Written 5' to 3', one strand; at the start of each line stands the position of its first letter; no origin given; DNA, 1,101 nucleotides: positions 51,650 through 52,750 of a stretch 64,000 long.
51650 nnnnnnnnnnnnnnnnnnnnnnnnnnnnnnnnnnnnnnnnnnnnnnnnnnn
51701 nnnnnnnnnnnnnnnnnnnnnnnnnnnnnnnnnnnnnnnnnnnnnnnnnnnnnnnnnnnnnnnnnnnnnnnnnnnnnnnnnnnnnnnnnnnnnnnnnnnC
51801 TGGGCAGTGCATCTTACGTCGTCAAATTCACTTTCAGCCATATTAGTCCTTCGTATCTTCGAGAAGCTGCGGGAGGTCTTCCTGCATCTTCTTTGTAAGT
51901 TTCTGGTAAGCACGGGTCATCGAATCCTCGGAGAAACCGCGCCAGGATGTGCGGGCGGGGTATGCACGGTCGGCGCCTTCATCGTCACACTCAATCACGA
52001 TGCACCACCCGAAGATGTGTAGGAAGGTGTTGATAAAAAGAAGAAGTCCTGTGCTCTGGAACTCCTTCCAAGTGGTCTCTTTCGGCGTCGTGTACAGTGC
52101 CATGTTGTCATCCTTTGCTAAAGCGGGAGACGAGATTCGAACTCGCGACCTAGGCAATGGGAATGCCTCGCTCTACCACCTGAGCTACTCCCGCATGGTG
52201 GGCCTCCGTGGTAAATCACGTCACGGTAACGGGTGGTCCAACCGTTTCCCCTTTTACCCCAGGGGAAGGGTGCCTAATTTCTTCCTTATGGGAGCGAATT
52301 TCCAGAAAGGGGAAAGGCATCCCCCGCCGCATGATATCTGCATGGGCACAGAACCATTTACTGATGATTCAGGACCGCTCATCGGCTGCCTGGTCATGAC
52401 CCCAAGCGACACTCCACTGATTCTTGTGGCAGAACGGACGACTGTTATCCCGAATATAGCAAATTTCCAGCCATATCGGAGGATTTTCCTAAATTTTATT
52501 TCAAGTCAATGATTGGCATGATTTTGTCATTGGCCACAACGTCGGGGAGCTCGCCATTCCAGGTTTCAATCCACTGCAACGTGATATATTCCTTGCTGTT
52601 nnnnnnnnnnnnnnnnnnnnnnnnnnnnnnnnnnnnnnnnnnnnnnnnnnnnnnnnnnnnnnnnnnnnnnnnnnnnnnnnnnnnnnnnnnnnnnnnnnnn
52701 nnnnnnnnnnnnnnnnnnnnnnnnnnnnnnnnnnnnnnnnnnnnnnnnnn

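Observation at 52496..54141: Phage-encoded SPFH/prohibitin lipoprotein, membrane partner and bactofilin-like protein in one cluster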

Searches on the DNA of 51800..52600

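Call 63: search_rna_families(source=window, start=51800, end=52600, threshold=evalue, max_evalue=1)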
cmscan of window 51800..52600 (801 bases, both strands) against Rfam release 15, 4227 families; matches with E-value up to 1: 2.
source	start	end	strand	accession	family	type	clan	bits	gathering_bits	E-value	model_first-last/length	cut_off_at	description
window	52122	52194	-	RF00005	tRNA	Gene; tRNA;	CL00001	65.7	29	6.1e-14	1-71/71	no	tRNA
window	52232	52273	-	RF01370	CRISPR-DR57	Gene; CRISPR;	-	20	39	0.13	1-37/37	no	CRISPR RNA direct repeat element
